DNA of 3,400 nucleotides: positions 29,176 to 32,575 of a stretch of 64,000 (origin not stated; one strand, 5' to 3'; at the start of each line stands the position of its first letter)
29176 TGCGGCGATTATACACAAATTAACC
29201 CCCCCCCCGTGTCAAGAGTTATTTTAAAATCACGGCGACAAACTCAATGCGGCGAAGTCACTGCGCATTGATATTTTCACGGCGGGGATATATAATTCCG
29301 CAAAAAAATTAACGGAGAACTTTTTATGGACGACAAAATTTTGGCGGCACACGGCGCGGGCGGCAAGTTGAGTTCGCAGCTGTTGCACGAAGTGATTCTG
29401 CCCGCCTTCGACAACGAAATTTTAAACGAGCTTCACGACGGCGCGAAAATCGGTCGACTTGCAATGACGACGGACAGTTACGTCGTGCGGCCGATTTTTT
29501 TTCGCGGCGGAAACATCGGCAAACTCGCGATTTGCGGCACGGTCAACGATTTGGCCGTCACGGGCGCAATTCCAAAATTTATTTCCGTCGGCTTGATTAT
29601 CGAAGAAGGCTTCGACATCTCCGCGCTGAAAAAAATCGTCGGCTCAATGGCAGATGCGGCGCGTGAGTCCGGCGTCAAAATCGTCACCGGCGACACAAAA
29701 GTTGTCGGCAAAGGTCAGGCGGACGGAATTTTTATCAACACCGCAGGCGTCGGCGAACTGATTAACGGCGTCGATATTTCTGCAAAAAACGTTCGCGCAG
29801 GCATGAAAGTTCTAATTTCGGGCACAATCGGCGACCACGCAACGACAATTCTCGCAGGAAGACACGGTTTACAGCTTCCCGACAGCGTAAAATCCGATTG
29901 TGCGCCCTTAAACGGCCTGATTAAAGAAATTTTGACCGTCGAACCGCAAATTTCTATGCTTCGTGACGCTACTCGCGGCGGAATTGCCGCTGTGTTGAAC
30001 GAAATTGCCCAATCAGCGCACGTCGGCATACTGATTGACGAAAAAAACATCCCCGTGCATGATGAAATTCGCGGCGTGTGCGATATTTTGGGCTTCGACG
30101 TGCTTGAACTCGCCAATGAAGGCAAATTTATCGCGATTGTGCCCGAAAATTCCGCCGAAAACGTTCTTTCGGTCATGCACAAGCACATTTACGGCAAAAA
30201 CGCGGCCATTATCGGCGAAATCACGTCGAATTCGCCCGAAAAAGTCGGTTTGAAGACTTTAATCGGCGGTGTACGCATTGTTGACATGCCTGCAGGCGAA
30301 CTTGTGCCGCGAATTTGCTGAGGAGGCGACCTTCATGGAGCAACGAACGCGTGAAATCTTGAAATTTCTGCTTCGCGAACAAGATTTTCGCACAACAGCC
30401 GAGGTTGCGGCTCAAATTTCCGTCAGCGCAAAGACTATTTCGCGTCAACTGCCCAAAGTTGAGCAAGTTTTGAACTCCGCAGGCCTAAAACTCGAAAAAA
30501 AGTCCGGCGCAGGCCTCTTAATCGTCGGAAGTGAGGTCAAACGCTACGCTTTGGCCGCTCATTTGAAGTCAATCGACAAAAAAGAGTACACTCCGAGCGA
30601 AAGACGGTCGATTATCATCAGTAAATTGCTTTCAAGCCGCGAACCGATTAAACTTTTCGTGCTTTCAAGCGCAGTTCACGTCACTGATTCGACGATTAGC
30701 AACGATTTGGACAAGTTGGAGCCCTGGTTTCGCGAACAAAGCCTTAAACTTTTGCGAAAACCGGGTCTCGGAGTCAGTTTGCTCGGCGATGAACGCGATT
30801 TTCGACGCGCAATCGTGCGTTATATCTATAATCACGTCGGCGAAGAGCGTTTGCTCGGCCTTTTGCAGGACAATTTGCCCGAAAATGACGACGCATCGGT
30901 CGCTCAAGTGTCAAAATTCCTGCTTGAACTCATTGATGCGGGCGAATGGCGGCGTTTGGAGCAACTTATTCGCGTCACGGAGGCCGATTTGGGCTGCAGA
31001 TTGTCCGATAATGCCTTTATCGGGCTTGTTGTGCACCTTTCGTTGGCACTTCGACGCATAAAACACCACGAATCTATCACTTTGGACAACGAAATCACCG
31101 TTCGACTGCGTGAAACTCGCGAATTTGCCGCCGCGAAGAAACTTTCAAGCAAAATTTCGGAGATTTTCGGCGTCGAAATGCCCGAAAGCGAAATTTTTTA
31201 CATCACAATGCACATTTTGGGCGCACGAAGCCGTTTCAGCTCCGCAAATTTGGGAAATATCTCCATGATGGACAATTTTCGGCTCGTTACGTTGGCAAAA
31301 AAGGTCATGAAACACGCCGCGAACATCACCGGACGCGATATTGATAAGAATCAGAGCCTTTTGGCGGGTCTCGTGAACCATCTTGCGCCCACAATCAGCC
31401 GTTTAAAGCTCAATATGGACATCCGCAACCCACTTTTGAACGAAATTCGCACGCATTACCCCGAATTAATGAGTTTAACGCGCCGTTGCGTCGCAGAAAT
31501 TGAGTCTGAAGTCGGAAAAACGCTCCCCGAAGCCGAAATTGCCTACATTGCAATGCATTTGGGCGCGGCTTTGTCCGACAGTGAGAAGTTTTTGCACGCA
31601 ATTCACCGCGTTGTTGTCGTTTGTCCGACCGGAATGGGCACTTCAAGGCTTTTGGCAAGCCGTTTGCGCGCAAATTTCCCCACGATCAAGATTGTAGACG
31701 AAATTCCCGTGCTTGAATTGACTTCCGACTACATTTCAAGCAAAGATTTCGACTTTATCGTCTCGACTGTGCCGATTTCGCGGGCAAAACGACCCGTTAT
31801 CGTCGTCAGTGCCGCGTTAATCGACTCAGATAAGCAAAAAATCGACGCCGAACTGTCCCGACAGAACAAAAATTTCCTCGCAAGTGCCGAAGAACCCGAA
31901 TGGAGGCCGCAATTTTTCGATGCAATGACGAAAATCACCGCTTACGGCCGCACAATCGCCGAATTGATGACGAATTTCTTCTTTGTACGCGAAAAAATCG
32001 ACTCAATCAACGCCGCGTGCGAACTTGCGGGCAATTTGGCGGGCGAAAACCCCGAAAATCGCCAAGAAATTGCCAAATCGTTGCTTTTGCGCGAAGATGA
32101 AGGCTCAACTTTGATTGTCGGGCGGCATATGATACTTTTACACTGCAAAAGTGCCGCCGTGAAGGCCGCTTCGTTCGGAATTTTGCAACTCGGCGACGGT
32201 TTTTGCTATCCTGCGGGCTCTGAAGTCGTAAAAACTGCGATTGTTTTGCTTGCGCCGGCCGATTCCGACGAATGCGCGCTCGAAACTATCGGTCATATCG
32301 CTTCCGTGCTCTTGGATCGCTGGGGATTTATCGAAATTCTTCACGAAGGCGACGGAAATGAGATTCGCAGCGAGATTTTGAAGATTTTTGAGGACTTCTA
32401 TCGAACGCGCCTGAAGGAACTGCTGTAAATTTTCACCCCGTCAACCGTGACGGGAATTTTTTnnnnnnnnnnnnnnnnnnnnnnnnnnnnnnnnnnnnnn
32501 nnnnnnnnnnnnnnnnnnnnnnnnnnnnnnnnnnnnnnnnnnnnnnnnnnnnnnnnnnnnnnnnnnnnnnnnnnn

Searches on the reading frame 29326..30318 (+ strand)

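Call 77: search_protein_families(library=pfam, proteins=[window:29326-30318:+], max_evalue=0.001)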
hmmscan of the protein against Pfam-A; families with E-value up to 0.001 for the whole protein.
window:29326-30318:+ (331 aa): 2 families
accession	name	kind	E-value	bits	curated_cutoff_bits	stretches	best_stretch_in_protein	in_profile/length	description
PF02769.27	AIRS_C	-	6.3e-22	78.9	23.1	1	157-307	1-153/156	AIR synthase related protein, C-terminal domain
PF00586.29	AIRS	-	2.1e-21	76.8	24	1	44-144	14-111/112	AIR synthase related protein, N-terminal domain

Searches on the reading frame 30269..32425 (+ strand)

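Call 77: search_protein_families(library=pfam, proteins=[window:30269-32425:+], max_evalue=0.001)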
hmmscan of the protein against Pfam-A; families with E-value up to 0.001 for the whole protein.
window:30269-32425:+ (719 aa): 7 families
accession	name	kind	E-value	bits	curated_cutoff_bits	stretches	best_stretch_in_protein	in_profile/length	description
PF00874.25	PRD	-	3.3e-44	149.6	23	2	345-434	2-90/90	PRD domain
PF00359.27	PTS_EIIA_2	-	8.2e-11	42.5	27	1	570-701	7-139/144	Phosphoenolpyruvate-dependent sugar phosphotransferase system, EIIA 2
PF05043.19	Mga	-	3.8e-09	37.4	21.1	1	16-90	7-77/87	Mga helix-turn-helix domain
PF08279.18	HTH_11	-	8.7e-07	29.2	25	0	112-154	1-43/55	HTH domain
PF02302.22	PTS_IIB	-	0.00011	23.2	23.6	1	447-515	1-75/90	PTS system, Lactose/Cellobiose specific IIB subunit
PF01022.26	HTH_5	-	0.00052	20.3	22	0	28-62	5-37/47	Bacterial regulatory protein, arsR family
PF08220.18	HTH_DeoR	-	0.00068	19.8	21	0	26-64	1-38/57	DeoR-like helix-turn-helix domain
